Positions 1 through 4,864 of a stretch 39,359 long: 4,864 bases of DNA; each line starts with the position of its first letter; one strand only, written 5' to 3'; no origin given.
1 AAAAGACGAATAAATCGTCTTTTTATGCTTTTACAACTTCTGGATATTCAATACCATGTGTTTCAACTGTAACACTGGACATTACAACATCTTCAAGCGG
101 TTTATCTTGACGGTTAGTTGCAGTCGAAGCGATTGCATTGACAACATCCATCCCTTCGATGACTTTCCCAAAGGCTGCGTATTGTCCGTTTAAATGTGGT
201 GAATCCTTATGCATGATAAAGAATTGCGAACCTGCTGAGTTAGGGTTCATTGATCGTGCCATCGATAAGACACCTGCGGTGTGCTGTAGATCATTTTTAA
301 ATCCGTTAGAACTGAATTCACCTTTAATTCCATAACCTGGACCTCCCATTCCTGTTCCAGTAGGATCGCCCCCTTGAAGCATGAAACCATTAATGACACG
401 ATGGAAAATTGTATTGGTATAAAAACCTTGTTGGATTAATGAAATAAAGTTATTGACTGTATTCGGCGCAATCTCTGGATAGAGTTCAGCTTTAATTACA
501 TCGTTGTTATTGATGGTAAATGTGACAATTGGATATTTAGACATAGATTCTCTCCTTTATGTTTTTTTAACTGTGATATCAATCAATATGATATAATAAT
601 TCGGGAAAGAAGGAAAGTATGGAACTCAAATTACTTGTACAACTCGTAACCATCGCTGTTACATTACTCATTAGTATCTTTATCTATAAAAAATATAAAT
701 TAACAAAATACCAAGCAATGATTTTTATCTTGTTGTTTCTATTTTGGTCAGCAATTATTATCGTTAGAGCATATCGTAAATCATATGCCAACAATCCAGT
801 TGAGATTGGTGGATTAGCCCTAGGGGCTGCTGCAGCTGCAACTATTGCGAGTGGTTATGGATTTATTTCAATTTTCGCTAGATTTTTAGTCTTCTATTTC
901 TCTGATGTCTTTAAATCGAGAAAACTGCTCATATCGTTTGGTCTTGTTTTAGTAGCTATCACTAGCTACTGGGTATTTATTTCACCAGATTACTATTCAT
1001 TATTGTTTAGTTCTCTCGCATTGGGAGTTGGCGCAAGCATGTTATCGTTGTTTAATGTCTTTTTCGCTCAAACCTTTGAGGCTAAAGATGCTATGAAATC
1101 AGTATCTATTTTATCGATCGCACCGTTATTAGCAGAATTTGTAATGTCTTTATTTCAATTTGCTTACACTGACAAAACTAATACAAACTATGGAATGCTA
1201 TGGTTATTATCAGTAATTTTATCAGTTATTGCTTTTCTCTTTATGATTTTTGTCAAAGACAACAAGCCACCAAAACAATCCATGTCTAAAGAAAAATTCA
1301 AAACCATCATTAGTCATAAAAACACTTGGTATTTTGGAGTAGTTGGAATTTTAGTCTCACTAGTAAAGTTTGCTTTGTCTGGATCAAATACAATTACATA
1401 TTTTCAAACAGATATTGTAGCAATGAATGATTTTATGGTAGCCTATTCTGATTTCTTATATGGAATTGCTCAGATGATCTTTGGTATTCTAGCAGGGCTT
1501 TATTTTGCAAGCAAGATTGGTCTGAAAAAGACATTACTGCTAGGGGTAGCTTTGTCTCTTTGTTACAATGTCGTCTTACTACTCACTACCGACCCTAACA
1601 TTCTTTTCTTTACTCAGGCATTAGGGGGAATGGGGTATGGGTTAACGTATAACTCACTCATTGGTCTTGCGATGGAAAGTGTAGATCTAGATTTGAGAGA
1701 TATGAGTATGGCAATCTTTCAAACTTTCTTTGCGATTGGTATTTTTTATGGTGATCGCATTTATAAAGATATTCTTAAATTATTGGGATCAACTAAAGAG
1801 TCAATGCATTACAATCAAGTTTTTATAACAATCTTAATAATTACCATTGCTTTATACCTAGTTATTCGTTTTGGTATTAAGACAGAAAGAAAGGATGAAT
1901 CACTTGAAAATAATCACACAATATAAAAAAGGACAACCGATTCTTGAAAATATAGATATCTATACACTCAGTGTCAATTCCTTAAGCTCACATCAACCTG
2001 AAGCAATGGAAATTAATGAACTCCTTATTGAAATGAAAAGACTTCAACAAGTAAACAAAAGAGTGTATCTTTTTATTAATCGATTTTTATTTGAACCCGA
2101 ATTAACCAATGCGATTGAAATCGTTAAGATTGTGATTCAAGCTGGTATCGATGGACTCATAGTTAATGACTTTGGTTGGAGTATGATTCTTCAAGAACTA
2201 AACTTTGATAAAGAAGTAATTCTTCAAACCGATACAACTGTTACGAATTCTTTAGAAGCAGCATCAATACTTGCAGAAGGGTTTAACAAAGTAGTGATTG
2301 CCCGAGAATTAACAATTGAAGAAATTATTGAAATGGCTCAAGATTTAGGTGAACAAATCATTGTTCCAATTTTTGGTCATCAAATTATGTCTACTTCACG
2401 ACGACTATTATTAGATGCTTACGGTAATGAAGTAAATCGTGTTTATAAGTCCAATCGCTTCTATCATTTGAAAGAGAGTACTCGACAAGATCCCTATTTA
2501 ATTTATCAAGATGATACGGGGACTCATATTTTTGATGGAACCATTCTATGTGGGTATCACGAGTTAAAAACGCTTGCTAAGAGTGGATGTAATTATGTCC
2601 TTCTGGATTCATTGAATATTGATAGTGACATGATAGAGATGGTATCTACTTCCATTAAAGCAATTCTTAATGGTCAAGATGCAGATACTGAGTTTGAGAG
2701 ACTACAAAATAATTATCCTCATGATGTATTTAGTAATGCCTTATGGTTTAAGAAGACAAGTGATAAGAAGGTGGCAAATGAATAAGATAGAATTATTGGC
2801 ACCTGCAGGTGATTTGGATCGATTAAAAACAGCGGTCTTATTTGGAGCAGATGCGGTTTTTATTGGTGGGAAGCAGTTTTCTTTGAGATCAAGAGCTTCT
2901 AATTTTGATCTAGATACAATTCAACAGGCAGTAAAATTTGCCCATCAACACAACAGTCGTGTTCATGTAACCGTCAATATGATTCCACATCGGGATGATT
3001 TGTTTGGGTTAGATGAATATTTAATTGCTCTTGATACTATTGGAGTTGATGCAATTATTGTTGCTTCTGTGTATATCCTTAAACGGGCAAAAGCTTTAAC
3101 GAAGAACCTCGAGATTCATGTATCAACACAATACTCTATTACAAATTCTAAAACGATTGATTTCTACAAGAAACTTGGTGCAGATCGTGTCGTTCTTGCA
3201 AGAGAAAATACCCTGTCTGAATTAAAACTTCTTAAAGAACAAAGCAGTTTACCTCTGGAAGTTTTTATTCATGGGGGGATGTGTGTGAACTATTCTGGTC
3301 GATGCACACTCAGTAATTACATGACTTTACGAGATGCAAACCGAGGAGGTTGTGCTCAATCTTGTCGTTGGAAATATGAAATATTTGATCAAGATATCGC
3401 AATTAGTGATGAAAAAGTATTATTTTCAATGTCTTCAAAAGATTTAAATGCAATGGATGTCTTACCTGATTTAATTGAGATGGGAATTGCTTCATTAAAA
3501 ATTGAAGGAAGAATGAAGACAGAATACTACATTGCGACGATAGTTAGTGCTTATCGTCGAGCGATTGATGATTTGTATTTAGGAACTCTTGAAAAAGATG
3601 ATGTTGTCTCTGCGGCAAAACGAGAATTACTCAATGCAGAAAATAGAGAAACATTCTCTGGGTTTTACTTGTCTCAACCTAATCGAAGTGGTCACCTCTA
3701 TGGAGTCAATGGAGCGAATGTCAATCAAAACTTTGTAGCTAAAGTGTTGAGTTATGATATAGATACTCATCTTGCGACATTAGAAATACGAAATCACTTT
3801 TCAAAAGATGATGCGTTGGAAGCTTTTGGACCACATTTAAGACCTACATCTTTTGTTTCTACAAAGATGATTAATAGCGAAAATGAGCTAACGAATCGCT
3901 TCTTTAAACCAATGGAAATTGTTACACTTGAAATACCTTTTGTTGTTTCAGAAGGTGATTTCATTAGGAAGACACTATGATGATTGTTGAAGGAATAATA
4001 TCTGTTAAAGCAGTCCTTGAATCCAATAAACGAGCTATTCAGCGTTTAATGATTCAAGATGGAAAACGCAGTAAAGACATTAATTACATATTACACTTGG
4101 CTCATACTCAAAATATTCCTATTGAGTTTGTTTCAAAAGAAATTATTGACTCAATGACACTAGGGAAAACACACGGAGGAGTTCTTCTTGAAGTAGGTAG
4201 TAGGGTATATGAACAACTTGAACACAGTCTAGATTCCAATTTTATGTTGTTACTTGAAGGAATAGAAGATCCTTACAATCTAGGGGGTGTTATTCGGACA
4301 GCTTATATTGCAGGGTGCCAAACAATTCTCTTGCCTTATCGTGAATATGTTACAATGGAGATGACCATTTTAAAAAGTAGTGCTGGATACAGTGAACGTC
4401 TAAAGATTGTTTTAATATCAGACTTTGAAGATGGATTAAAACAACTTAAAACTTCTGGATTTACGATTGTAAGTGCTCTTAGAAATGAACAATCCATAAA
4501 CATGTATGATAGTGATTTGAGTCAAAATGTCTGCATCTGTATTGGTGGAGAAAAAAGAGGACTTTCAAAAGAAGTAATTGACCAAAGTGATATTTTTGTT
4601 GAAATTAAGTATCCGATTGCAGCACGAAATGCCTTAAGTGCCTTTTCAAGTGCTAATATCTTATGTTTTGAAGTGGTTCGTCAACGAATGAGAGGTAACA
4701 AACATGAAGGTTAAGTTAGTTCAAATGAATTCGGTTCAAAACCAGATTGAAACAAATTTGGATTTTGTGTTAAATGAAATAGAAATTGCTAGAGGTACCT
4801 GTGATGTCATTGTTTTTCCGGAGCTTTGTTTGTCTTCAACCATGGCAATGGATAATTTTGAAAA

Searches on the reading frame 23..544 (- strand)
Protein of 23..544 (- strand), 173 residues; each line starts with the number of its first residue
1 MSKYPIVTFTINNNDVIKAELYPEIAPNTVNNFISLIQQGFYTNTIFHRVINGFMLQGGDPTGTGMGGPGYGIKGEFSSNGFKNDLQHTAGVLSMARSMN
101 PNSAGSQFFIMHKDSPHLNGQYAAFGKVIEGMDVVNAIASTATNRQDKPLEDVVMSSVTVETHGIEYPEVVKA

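Call 41: search_protein_families(library=pfam, proteins=[window:23-544:-], max_evalue=0.001)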
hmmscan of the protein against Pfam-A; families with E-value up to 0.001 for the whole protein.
window:23-544:- (173 aa): 1 family
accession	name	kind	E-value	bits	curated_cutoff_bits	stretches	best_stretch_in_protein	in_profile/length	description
PF00160.26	Pro_isomerase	-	4.2e-51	173.8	21.7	1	7-160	2-159/159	Cyclophilin type peptidyl-prolyl cis-trans isomerase/CLD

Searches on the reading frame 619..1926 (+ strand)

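Call 41: search_protein_families(library=pfam, proteins=[window:619-1926:+], max_evalue=0.001)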
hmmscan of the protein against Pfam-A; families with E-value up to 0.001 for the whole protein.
window:619-1926:+ (435 aa): 1 family
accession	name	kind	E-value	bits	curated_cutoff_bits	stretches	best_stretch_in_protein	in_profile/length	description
PF07690.21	MFS_1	-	1.9e-20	73.5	33.4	1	38-378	7-346/347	Major Facilitator Superfamily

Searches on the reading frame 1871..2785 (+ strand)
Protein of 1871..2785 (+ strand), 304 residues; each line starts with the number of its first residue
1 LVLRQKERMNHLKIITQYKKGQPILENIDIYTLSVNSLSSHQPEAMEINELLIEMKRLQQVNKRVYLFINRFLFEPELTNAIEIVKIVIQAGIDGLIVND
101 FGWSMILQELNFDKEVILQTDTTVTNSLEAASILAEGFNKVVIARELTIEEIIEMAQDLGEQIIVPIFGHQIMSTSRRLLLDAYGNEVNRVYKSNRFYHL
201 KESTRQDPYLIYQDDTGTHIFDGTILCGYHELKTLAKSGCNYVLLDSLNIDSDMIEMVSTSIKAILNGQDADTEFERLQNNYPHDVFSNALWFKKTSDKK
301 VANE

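Call 41: search_protein_families(library=pfam, proteins=[window:1871-2785:+], max_evalue=0.001)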
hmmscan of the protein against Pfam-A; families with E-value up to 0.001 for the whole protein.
window:1871-2785:+ (304 aa): 1 family
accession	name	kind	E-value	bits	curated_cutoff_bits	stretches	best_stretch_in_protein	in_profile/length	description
PF01136.24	Peptidase_U32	-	1.8e-28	99.9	22.4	1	80-276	3-211/233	Peptidase family U32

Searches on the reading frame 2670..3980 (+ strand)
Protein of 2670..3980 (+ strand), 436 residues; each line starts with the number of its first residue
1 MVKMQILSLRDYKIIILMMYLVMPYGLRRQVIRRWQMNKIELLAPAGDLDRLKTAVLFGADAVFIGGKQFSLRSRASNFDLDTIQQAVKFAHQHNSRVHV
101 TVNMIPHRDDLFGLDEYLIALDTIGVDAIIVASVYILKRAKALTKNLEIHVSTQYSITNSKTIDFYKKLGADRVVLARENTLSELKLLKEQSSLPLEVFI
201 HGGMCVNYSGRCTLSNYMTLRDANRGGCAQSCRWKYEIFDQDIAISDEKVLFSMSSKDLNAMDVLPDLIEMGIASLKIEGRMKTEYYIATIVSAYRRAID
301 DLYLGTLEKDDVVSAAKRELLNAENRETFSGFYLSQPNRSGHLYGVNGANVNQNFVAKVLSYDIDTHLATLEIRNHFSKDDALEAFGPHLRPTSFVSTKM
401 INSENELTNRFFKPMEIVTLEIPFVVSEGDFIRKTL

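Call 41: search_protein_families(library=pfam, proteins=[window:2670-3980:+], max_evalue=0.001)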
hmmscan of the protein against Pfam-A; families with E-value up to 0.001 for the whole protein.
window:2670-3980:+ (436 aa): 2 families
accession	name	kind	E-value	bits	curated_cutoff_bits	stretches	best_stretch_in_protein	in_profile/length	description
PF01136.24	Peptidase_U32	-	7.7e-79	264.7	22.4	1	114-338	4-232/233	Peptidase family U32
PF16325.11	Peptidase_U32_C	-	1.8e-16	60.5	28.2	1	352-433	2-83/83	Peptidase family U32 C-terminal domain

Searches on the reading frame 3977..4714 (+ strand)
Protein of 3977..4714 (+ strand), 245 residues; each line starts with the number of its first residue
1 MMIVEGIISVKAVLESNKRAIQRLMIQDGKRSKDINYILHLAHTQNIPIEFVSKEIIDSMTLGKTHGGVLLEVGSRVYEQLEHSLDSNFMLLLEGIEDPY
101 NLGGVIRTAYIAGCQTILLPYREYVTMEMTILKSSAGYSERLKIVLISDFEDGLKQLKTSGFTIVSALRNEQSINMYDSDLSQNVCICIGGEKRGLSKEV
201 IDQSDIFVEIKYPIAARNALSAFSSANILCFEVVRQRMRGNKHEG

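Call 41: search_protein_families(library=pfam, proteins=[window:3977-4714:+], max_evalue=0.001)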
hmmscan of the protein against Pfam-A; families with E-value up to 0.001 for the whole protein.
window:3977-4714:+ (245 aa): 2 families
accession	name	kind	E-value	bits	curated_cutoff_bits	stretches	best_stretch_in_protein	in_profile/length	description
PF00588.24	SpoU_methylase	-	6e-24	85.2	29.7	1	89-213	2-125/142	SpoU rRNA Methylase family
PF08032.17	SpoU_sub_bind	-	7e-14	52.4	22.8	1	3-73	1-70/76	RNA 2'-O ribose methyltransferase substrate binding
